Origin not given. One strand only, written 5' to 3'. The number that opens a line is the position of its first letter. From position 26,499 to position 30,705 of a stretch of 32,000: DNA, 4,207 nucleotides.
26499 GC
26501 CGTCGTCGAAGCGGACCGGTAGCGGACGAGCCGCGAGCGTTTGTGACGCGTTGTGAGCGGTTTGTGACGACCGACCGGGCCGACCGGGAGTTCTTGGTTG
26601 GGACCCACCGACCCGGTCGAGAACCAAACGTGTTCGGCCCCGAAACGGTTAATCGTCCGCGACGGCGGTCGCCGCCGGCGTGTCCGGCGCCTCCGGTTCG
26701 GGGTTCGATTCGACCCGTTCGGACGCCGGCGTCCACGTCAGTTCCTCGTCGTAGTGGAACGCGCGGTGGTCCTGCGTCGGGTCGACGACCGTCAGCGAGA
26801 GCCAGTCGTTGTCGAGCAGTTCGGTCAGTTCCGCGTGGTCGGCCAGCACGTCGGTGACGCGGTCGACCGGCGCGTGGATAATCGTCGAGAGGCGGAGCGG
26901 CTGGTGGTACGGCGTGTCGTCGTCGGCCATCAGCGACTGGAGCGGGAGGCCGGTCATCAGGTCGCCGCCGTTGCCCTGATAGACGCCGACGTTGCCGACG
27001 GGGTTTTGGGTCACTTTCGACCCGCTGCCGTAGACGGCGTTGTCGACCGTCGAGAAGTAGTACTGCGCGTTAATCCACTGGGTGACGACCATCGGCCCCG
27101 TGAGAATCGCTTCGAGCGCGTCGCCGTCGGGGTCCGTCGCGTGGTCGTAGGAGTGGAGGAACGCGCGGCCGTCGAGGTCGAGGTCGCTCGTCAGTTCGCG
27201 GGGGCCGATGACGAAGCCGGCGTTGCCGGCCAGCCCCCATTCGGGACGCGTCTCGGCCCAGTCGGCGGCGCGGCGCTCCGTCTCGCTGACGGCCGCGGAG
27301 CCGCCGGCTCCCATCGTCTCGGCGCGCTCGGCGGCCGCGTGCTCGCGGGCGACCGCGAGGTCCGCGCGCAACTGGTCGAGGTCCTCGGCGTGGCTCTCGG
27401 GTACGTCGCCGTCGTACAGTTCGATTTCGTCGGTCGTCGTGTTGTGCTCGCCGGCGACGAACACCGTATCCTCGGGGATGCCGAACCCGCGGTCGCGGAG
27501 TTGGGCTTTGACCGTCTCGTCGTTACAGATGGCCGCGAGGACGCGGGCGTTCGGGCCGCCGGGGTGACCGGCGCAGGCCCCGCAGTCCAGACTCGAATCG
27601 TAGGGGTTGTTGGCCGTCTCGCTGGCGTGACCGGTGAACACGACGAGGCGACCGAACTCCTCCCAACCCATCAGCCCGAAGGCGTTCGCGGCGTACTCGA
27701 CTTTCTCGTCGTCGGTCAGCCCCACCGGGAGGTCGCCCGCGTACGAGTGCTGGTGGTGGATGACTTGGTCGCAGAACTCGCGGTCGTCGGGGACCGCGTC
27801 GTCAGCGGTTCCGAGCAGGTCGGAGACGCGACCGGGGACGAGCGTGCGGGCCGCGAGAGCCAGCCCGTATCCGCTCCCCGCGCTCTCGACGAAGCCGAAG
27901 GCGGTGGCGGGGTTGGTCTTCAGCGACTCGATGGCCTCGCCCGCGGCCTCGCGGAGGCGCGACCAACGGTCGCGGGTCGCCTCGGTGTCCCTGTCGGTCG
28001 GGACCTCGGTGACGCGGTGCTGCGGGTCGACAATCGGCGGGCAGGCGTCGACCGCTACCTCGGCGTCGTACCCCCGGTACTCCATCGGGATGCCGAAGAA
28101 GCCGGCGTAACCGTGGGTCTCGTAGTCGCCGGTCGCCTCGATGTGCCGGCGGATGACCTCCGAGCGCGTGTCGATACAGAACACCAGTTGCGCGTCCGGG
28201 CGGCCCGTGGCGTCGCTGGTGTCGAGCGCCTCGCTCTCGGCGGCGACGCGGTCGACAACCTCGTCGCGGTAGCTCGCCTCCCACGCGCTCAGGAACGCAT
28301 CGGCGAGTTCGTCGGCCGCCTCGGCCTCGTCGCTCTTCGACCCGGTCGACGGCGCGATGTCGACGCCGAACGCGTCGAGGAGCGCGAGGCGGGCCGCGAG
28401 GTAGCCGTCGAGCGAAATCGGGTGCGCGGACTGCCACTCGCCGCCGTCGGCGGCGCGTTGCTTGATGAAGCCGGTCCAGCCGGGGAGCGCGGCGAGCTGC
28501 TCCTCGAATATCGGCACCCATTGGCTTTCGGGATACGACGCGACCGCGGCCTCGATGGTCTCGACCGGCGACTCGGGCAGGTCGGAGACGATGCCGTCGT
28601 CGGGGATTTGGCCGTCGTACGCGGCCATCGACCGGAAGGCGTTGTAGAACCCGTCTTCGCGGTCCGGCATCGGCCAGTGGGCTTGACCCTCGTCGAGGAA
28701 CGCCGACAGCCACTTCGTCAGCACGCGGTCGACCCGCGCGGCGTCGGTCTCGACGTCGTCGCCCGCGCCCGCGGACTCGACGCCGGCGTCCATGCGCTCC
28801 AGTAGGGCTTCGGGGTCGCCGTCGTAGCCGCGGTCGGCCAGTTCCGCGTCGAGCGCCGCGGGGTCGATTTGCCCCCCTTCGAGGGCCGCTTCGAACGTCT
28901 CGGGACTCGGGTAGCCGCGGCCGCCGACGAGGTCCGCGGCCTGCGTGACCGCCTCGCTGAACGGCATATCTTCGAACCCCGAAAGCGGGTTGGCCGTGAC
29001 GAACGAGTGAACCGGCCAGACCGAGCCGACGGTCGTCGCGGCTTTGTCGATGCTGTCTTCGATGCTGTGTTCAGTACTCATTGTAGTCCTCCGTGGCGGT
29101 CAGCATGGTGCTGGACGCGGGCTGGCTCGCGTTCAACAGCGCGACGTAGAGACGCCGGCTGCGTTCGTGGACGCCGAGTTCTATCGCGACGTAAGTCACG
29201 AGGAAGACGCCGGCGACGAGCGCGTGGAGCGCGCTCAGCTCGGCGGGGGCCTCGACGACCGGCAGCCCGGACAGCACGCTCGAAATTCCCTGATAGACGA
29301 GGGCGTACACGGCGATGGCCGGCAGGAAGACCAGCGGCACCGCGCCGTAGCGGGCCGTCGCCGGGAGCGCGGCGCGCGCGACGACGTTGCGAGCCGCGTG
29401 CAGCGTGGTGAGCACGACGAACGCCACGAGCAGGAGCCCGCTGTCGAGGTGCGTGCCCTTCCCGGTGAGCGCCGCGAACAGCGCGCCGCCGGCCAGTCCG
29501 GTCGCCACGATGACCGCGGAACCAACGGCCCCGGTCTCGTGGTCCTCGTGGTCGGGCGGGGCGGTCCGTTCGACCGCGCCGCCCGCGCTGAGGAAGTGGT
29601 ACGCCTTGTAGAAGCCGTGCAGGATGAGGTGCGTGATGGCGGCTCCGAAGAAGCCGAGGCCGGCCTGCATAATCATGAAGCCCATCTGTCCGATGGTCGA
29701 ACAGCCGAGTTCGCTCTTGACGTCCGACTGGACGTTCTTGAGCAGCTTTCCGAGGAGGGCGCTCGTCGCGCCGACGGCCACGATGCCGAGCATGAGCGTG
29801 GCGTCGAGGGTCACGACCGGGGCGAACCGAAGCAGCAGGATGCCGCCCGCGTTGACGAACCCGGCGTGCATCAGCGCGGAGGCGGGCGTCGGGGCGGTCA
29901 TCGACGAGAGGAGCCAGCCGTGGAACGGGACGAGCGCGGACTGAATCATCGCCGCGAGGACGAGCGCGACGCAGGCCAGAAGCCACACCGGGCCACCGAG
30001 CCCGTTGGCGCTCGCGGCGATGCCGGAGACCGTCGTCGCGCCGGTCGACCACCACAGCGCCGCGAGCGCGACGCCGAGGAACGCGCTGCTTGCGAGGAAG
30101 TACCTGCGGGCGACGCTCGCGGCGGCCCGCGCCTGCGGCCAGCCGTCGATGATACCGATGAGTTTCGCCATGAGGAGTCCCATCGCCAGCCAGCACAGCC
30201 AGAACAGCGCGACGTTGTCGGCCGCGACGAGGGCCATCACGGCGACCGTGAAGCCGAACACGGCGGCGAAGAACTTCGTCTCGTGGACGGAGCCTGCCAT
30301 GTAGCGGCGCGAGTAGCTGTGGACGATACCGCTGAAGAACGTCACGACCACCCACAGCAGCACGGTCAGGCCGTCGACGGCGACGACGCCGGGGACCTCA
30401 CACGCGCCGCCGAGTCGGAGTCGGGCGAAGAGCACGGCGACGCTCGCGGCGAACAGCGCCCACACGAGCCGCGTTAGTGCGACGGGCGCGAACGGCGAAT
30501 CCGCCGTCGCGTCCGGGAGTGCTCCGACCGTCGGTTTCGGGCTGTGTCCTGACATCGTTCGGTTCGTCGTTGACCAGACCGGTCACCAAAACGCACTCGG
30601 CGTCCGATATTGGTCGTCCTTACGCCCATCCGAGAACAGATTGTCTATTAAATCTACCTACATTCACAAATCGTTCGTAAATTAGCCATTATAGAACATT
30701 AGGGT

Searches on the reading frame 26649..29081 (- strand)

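Call 49: search_protein_families(library=pfam, proteins=[window:26649-29081:-], max_evalue=0.001)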
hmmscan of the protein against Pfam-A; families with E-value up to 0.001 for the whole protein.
window:26649-29081:- (810 aa): 1 family
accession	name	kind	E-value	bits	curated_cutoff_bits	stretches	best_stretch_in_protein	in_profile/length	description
PF10070.14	DabA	-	1.2e-266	887.3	25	1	11-761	1-747/747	Probable inorganic carbon transporter subunit DabA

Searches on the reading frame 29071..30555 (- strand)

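Call 49: search_protein_families(library=pfam, proteins=[window:29071-30555:-], max_evalue=0.001)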
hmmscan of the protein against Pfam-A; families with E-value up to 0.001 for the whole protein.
window:29071-30555:- (494 aa): 2 families
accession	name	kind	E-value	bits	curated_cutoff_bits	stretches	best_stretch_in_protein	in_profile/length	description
PF00361.26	Proton_antipo_M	-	6.3e-40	137.6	21.5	1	112-331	1-226/294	NADH:quinone oxidoreductase/Mrp antiporter, TM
PF00662.26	Proton_antipo_N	-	5e-08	33.2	24.5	1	58-96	13-51/51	NADH-Ubiquinone oxidoreductase (complex I), chain 5 N-terminus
